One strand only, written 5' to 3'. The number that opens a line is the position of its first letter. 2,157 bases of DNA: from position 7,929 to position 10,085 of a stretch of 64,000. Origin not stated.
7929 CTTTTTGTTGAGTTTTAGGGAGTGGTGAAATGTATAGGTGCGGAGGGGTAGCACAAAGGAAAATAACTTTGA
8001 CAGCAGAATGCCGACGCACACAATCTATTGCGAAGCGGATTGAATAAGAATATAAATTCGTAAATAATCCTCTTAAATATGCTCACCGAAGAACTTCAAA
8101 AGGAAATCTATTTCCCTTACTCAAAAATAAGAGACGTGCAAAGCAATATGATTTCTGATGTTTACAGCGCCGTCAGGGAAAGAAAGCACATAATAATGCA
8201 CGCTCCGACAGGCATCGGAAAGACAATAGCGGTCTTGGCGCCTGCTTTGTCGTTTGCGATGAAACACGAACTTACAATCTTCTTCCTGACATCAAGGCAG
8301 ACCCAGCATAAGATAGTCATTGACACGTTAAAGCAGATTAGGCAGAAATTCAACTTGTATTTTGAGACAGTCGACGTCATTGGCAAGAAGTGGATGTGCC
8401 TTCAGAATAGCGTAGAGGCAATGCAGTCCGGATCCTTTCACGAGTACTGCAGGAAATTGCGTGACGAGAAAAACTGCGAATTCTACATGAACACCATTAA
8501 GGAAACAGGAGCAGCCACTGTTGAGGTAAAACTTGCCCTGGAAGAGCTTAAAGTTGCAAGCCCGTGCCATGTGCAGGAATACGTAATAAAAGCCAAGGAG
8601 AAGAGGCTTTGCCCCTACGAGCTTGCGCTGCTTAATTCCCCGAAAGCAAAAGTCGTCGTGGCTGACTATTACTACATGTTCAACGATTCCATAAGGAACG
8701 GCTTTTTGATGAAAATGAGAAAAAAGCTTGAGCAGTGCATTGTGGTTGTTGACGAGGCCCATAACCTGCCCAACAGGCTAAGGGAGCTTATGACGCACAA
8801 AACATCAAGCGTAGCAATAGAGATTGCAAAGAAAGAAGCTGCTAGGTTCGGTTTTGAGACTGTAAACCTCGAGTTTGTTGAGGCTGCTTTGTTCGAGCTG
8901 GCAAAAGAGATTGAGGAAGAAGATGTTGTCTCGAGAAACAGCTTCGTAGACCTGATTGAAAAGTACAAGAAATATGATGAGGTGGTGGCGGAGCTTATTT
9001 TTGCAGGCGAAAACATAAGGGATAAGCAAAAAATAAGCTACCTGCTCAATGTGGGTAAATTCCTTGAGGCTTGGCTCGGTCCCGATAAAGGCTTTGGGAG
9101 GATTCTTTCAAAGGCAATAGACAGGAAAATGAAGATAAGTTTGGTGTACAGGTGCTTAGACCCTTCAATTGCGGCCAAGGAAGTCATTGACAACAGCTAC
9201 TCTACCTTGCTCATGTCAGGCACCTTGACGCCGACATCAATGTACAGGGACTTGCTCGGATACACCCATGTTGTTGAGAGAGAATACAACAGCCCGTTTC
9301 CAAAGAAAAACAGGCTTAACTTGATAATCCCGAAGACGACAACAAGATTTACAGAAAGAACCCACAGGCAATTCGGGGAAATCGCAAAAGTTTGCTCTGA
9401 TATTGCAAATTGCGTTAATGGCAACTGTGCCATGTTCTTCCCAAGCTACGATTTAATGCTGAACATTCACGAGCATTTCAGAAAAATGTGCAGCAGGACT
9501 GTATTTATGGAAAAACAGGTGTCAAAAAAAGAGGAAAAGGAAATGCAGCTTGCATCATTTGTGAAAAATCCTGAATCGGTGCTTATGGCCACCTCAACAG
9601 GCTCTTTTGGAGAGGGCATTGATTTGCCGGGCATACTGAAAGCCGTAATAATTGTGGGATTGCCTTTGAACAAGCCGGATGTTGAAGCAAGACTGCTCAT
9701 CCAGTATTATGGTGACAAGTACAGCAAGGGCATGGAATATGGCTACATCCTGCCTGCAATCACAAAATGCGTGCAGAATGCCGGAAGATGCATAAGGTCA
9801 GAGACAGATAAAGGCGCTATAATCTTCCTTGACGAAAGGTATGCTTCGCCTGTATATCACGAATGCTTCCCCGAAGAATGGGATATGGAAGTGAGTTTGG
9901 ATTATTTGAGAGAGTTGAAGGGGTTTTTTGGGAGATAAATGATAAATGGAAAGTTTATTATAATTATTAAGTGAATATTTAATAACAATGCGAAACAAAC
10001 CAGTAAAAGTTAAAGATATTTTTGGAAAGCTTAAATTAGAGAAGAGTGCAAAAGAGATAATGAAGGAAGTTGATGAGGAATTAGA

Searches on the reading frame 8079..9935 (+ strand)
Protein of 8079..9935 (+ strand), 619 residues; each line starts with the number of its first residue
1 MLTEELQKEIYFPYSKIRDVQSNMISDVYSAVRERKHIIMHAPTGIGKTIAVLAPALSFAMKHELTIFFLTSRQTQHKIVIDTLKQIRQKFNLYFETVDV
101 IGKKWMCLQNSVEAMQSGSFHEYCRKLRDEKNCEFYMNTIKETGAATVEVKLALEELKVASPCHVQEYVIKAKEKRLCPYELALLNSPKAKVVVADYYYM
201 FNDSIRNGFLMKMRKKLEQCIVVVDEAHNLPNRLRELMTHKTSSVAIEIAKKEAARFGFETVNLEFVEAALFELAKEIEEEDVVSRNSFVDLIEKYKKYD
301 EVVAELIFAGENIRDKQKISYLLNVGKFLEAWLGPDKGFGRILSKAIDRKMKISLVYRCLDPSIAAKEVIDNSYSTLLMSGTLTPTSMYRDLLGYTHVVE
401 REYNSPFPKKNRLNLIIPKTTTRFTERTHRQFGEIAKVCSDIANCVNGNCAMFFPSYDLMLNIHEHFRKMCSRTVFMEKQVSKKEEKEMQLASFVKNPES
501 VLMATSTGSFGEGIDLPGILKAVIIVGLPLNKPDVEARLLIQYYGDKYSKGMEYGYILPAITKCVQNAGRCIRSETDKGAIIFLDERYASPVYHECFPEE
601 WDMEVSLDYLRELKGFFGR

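Call 90: search_protein_families(library=pfam, proteins=[window:8079-9935:+], max_evalue=0.001)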
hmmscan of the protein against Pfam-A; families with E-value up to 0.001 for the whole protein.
window:8079-9935:+ (619 aa): 7 families
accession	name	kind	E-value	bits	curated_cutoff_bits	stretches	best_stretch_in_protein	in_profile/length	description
PF13307.12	Helicase_C_2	-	2.6e-36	125.7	25.3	1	441-601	3-167/170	Helicase C-terminal domain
PF06733.21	DEAD_2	-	6e-20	72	21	1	75-242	7-167/172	DEAD_2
PF06777.17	HBB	-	8.7e-12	45.5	30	1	287-425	60-189/190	Helical and beta-bridge domain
PF00270.35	DEAD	-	5.8e-10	39.6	26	1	19-79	2-61/167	DEAD/DEAH box helicase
PF04851.21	ResIII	-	3.2e-09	37.3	22.5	1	16-237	3-146/164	Type III restriction enzyme, res subunit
PF25199.1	nSTAND_NTPase5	-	8.3e-05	22.9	34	1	18-105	22-112/145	Novel STAND NTPase 5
PF00271.37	Helicase_C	-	0.00014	22.5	23.5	1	447-574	15-109/110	Helicase conserved C-terminal domain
